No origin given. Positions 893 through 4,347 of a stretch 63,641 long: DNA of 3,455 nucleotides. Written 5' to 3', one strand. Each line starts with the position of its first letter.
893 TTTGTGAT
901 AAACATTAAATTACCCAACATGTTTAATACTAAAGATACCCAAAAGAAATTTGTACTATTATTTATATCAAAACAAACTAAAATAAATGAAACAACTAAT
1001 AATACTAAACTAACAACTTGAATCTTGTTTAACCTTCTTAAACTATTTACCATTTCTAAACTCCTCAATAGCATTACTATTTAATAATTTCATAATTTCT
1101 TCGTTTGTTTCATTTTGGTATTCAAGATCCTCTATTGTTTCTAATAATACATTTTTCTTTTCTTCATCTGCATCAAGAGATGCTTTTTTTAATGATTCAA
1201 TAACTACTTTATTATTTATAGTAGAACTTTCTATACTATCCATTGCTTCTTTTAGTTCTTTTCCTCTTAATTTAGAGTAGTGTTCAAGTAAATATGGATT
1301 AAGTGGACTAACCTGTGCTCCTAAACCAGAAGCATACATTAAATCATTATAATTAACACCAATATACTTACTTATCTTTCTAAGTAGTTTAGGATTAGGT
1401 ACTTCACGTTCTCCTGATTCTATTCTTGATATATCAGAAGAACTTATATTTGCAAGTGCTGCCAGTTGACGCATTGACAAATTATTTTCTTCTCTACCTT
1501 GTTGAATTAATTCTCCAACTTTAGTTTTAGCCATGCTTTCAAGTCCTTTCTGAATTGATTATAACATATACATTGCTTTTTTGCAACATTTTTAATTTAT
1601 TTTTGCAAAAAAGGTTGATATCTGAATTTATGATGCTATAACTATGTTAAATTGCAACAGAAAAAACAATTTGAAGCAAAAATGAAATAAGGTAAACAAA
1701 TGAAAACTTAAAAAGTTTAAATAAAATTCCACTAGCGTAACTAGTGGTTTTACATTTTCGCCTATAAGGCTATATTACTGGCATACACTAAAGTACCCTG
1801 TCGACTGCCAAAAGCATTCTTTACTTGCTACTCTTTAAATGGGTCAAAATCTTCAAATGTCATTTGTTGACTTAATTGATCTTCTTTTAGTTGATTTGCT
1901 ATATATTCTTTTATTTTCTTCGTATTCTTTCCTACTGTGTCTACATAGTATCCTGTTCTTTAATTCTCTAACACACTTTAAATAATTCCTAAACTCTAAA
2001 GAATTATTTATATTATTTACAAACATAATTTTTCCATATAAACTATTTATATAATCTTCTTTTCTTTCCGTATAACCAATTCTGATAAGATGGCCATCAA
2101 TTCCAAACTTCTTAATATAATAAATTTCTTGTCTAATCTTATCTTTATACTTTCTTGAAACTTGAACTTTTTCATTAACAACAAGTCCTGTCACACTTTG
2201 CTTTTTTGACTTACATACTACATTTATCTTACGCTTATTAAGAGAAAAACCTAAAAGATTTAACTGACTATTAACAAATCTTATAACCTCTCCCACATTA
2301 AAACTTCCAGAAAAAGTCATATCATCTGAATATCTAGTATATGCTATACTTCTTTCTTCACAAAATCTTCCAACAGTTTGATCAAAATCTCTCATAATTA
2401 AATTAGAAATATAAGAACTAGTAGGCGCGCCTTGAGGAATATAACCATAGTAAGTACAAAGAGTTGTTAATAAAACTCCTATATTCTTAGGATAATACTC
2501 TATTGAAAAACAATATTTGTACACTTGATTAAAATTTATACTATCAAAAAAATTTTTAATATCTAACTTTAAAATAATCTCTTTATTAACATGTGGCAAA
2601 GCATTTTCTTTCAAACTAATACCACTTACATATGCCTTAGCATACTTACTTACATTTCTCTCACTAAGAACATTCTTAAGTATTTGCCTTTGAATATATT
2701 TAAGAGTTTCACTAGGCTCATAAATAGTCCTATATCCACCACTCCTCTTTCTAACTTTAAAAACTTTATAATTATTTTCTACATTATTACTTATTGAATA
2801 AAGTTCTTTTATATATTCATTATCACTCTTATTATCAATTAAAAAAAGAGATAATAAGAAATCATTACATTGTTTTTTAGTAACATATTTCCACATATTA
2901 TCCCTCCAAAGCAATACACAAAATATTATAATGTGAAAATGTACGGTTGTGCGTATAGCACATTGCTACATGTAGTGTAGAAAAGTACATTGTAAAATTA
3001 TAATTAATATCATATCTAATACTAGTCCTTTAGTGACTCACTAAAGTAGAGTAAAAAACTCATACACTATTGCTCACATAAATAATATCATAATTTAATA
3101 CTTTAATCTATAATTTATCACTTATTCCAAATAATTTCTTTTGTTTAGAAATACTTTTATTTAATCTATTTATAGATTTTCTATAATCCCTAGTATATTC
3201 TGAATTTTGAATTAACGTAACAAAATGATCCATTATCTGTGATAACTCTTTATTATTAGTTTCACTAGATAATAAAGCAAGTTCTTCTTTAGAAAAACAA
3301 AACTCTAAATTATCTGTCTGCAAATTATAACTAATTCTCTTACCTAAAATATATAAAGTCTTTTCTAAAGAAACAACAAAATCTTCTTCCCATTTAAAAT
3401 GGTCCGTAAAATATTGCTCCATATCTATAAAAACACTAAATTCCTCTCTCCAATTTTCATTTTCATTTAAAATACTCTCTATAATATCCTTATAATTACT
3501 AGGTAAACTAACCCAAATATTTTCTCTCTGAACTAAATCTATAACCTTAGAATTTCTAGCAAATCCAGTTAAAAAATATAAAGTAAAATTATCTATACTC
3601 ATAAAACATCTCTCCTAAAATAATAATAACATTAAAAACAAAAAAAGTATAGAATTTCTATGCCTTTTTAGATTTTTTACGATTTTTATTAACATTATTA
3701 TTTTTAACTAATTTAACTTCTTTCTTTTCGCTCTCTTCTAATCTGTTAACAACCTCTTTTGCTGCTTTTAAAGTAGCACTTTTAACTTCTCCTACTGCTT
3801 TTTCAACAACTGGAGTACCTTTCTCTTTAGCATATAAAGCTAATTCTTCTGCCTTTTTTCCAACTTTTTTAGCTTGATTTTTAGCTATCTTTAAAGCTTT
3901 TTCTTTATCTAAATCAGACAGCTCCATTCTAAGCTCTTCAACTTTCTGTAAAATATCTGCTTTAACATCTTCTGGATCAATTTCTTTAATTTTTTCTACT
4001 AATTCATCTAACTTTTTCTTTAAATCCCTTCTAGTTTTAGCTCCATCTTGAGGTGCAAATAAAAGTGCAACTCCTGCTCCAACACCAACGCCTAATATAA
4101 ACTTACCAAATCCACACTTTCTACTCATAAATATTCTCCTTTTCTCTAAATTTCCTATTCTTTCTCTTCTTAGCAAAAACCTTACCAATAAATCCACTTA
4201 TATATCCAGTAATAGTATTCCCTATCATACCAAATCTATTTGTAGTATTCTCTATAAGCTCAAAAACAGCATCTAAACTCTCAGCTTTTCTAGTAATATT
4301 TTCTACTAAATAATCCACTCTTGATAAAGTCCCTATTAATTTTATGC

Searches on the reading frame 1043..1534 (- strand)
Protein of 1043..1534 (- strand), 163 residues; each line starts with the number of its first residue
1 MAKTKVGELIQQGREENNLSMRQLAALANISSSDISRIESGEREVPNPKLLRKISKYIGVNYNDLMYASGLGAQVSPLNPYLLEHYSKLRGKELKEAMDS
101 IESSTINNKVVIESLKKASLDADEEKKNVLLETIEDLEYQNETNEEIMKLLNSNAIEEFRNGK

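Call 54: search_protein_families(library=pfam, proteins=[window:1043-1534:-], max_evalue=0.001)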
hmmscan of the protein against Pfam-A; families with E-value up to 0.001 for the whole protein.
window:1043-1534:- (163 aa): 5 families
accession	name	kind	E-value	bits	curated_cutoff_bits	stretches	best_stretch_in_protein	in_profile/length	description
PF12844.13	HTH_19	-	2.7e-12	46.8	30.2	1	7-66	1-59/64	Helix-turn-helix domain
PF01381.28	HTH_3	-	2.9e-11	43.7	23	1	10-63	1-53/55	Helix-turn-helix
PF13560.12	HTH_31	-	1.1e-07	32.5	27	1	7-60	3-56/64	Helix-turn-helix domain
PF13443.12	HTH_26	-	0.00014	22.5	22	1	15-66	7-58/63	Cro/C1-type HTH DNA-binding domain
PF13744.12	HTH_37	-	0.00025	21.2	27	1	2-41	15-54/80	Helix-turn-helix domain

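Call 55: search_protein_families(library=padloc, proteins=[window:1043-1534:-], max_evalue=0.001)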
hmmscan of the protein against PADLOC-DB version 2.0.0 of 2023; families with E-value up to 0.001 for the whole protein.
window:1043-1534:- (163 aa): 7 families
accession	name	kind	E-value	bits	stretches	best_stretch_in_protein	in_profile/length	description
PDLC02926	HTH_VI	-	4.4e-11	40.9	1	6-69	2-64/92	-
PDLC04142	capH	-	4.1e-07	29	1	2-64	3-64/103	capH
PDLC03665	Control_protein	-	7.1e-07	27.4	1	4-67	7-70/77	control protein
PDLC03954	RmrA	-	9.5e-06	22.8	1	7-67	12-71/380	-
PDLC03951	RmrA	-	8.4e-05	19.7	1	8-63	11-65/400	-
PDLC03947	RmrA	-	0.00011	19.2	1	3-58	9-63/383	-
PDLC04775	PDC-M69A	-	0.00055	18.4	0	5-101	7-97/113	-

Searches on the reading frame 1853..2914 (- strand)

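Call 54: search_protein_families(library=pfam, proteins=[window:1853-2914:-], max_evalue=0.001)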
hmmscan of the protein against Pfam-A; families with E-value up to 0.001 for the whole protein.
window:1853-2914:- (353 aa): 1 family
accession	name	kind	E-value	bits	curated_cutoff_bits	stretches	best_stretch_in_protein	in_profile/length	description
PF00078.32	RVT_1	-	1.8e-20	74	29.6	1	54-245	1-204/205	Reverse transcriptase (RNA-dependent DNA polymerase)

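Call 55: search_protein_families(library=padloc, proteins=[window:1853-2914:-], max_evalue=0.001)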
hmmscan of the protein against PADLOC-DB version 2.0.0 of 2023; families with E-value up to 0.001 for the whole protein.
window:1853-2914:- (353 aa): 57 families (the best 25 are shown)
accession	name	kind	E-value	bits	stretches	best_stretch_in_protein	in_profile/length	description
PDLC03739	RT_Ec107-like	-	4e-121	402.1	1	15-315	2-304/307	retron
PDLC02942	RT_III-A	-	4.3e-103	343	1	38-320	59-339/341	-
PDLC02946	RT_III-A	-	1.1e-88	295.6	1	36-306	49-316/330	-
PDLC02943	RT_III-A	-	1.9e-77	258.3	1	36-319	37-319/322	-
PDLC02944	RT_III-A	-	9e-75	251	2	155-339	201-389/597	-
PDLC02945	RT_III-A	-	1.5e-74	249.3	2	157-306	200-347/362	-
PDLC02941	RT_II-A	-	4.4e-71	237.6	1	37-319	29-297/309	-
PDLC02956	RT_XIII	-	1.4e-68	230.1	1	44-344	140-449/469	-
PDLC02962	RT-TIR_XII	-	1e-65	220.5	1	37-321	30-331/478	single gene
PDLC02961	RT-TIR_XII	-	4.1e-65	218.5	1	43-321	36-330/475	single gene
PDLC02960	RT-Protease_XI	-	3.9e-63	212.1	1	36-324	21-321/506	single gene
PDLC02959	RT-Protease_XI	-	5e-63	211.8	1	36-320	23-320/510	single gene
PDLC02939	RT_II-A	-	2.6e-61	205.7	1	36-304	16-283/304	-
PDLC02940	RT_II-A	-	3e-61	205.5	1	38-269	201-433/477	-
PDLC02967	RT-Toprim_I-C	-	6.3e-61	204.8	1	36-317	25-305/549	single gene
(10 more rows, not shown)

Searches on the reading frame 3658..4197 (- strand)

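Call 54: search_protein_families(library=pfam, proteins=[window:3658-4197:-], max_evalue=0.001)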
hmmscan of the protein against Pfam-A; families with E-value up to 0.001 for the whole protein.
window:3658-4197:- (179 aa): 1 family
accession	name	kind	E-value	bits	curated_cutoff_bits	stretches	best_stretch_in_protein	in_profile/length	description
PF12732.12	YtxH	-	8.2e-13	49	37.5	1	31-90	2-67/71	YtxH-like protein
